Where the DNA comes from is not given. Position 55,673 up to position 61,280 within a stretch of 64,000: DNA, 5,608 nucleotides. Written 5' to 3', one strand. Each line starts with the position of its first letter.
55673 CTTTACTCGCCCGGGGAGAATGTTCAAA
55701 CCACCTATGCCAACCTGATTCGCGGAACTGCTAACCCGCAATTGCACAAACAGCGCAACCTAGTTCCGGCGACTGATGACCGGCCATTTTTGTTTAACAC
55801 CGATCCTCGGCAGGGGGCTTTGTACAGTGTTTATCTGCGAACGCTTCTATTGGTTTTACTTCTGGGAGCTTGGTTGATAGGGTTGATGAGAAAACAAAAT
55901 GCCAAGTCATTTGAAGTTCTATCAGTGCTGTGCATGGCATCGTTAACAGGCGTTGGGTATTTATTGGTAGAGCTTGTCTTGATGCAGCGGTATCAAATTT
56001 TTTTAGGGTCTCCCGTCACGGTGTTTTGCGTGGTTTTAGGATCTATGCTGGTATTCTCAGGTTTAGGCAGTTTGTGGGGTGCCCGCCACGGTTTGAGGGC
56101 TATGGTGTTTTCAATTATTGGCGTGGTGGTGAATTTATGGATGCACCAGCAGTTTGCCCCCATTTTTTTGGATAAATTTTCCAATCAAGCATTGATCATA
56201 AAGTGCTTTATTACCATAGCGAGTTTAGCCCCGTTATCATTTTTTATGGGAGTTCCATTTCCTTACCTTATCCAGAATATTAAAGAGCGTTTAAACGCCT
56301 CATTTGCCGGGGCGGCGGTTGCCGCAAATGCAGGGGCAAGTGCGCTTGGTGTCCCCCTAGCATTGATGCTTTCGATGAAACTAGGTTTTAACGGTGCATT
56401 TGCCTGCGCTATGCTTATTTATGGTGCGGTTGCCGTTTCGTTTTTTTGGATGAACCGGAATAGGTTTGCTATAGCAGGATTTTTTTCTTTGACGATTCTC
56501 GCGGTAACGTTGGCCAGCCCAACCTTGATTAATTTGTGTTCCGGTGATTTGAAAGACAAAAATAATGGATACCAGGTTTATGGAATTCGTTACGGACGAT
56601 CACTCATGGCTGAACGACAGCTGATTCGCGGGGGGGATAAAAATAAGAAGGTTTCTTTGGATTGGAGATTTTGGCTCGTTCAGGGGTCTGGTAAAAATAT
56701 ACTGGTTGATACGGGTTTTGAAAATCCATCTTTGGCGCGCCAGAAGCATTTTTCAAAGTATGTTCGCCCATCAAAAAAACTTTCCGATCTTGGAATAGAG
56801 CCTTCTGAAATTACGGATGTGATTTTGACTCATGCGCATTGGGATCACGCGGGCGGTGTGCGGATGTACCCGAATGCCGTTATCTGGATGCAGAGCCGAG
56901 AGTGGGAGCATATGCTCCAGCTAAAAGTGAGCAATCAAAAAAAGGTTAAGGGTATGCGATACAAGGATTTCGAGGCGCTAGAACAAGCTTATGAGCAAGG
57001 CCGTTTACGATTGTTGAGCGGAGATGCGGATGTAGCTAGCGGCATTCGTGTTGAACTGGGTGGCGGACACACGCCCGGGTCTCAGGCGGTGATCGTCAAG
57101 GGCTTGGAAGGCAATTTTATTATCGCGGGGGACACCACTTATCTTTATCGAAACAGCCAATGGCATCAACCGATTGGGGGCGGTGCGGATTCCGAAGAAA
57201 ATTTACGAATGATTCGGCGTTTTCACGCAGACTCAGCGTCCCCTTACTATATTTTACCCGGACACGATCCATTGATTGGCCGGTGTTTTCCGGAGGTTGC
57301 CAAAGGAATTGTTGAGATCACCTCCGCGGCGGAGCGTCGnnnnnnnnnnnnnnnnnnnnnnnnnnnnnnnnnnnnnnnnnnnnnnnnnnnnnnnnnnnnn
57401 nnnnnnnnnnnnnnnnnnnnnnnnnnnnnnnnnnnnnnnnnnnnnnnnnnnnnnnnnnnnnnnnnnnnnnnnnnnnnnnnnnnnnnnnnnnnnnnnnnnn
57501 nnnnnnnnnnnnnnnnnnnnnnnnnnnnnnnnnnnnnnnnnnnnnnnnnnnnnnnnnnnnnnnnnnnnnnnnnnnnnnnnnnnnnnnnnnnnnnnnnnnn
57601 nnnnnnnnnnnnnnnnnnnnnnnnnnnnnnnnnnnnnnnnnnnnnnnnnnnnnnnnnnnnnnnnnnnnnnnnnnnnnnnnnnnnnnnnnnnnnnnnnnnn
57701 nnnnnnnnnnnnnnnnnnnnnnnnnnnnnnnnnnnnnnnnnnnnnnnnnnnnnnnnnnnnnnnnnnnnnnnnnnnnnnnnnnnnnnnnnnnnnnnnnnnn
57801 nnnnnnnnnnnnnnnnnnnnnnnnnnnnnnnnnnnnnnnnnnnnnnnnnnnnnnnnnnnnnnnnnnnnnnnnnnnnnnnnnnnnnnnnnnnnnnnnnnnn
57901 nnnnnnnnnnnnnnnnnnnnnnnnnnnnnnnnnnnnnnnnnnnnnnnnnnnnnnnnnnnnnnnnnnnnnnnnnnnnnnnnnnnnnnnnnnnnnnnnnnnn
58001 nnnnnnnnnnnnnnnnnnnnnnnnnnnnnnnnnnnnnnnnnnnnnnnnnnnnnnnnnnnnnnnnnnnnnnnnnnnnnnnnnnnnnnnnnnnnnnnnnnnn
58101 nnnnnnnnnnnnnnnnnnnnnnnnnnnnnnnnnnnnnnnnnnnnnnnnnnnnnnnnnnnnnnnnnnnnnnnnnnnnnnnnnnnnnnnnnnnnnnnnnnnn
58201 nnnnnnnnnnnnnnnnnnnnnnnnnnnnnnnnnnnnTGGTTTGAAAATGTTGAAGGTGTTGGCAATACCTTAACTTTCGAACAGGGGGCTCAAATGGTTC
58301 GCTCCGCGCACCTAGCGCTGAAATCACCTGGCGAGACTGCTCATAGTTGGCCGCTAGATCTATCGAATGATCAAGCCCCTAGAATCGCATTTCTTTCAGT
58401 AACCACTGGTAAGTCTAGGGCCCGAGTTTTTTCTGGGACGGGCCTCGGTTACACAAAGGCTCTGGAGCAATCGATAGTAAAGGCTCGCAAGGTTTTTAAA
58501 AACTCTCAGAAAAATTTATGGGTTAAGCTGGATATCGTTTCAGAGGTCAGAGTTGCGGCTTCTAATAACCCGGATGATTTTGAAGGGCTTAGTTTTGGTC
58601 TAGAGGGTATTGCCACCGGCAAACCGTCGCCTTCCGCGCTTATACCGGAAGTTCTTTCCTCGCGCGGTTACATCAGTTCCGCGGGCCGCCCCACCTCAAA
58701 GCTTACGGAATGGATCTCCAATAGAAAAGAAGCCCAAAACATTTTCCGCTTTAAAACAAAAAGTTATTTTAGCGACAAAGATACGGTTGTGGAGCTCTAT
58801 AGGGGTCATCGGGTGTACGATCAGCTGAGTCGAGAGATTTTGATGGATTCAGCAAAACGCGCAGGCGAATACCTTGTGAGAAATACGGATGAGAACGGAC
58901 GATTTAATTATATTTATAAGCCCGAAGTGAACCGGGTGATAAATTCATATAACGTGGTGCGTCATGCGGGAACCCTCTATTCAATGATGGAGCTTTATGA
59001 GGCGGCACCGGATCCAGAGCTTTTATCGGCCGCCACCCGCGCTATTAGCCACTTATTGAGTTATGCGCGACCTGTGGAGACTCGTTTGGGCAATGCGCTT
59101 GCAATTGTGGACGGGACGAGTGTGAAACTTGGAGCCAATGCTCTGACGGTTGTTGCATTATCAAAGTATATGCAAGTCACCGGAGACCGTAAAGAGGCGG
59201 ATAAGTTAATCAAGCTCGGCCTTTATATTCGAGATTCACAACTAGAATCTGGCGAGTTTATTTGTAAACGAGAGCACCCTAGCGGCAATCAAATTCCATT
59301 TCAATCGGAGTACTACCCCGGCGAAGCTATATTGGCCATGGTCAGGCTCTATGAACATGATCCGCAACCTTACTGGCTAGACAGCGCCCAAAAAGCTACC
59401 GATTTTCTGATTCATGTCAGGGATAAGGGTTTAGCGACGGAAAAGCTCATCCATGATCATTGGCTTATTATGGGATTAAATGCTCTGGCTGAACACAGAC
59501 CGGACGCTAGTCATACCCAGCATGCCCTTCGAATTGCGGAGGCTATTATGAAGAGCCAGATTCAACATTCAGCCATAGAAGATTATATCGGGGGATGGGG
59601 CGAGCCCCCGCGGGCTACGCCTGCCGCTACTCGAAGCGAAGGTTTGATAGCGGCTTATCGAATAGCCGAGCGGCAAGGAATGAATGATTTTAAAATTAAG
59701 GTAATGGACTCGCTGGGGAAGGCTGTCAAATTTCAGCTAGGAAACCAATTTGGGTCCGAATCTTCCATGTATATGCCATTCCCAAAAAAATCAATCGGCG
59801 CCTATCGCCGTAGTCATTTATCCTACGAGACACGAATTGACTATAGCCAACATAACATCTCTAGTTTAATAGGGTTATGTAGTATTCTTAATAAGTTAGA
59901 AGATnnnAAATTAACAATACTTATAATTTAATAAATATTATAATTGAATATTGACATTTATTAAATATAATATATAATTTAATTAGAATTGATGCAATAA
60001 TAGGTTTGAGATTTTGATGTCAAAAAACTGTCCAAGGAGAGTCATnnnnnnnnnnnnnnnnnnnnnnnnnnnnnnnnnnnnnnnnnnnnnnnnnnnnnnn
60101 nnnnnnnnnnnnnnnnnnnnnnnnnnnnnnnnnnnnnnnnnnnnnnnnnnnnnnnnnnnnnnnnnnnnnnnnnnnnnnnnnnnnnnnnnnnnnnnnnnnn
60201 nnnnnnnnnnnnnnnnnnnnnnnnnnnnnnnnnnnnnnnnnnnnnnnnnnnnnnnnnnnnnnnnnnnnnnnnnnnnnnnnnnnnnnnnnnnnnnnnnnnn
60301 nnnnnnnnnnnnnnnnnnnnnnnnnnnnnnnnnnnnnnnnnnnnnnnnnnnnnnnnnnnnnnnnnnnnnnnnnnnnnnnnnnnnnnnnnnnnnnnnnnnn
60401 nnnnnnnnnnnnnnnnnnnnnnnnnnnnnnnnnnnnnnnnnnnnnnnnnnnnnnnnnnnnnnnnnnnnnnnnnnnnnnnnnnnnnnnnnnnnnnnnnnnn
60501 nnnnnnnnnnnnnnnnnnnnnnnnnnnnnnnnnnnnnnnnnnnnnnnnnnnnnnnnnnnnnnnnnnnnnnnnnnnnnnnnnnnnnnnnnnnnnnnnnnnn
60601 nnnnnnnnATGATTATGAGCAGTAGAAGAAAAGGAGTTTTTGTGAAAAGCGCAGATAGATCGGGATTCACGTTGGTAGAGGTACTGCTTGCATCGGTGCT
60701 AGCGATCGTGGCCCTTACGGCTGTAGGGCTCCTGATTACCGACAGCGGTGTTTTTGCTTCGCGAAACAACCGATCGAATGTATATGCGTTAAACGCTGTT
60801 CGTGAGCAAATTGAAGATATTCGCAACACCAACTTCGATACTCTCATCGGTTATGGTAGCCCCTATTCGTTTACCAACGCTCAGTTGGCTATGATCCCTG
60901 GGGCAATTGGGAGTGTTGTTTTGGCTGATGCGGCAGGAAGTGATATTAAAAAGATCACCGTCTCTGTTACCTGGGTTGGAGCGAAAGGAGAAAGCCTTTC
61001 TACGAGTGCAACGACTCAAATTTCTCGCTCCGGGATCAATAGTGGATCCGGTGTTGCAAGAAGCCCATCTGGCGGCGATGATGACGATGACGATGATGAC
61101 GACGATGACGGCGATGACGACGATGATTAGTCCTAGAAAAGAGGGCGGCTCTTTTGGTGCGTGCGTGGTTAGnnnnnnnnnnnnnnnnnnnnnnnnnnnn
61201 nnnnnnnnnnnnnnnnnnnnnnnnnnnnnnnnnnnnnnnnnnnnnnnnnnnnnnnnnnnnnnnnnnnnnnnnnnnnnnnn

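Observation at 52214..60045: A 7.6-kb three-gene membrane-associated block (kinase-like, spermidine-synthase-like/MBL fusion, alpha-domain protein) splits the pilin gene from its minor-pilin operon and is bracketed by AT-rich tracts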

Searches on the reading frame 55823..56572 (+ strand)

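Call 63: search_protein_families(library=pfam, proteins=[window:55823-56572:+], max_evalue=10)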
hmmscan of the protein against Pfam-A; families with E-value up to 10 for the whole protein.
seq(250 aa): 1 family
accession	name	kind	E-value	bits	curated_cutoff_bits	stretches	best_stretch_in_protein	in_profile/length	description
PF16320.10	Ribosomal_L12_N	-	0.12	12.6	25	1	149-173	20-43/48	Ribosomal protein L7/L12 dimerisation domain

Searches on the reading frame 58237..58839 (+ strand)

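Call 63: search_protein_families(library=pfam, proteins=[window:58237-58839:+], max_evalue=10)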
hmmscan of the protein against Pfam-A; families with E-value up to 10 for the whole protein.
seq(201 aa): 1 family
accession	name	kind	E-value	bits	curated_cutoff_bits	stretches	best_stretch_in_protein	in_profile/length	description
PF13779.11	DUF4175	-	0.0098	14.4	27.3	1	14-61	252-299/825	Domain of unknown function (DUF4175)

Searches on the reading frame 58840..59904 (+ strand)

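Call 63: search_protein_families(library=pfam, proteins=[window:58840-59904:+], max_evalue=10)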
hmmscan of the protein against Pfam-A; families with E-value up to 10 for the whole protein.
seq(355 aa): 2 families
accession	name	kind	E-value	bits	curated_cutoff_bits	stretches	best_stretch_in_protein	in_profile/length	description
PF07470.19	Glyco_hydro_88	-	0.0032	17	26.6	2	43-78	32-67/352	Glycosyl Hydrolase Family 88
PF06917.19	Pectate_lyase_2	-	0.0061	15.7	26.6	1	196-238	395-437/491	Periplasmic pectate lyase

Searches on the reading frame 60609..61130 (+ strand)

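Call 6: search_protein_families(library=pfam, proteins=[window:60609-61130:+], max_evalue=0.01)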
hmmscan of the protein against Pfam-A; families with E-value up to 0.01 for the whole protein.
window:60609-61130:+ (173 aa): 1 family
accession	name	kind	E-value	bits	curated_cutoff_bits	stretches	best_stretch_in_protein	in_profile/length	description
PF07963.17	N_methyl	-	0.0027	17.6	21.2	1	17-39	4-26/27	Prokaryotic N-terminal methylation motif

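Call 8: search_protein_families(library=ncbifam, proteins=[window:60609-61130:+], max_evalue=0.1)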
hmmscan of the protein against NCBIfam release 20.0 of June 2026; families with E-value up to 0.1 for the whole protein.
window:60609-61130:+ (173 aa): 6 families
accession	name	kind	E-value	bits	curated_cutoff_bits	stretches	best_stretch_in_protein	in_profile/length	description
TIGR01707.1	gspI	equivalog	0.0059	17.1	44.35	1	19-47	1-27/101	type II secretion system minor pseudopilin GspI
NF006453.0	PRK08808.1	equivalog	0.01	14.9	295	1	16-38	5-27/211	type II secretion system protein J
NF007660.0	PRK10332.1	equivalog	0.017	15.6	86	1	17-60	8-52/107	prepilin-type N-terminal cleavage/methylation domain-containing protein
NF038304.1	EPS_HpsC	equivalog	0.025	14.1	200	1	14-38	17-41/318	hormogonium polysaccharide secretion pseudopilin HpsC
TIGR01708.2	typeII_sec_gspH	equivalog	0.027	14.5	80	1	18-46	2-28/169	type II secretion system minor pseudopilin GspH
NF040982.1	ComGD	equivalog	0.033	14.6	70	1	18-59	2-41/139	competence type IV pilus minor pilin ComGD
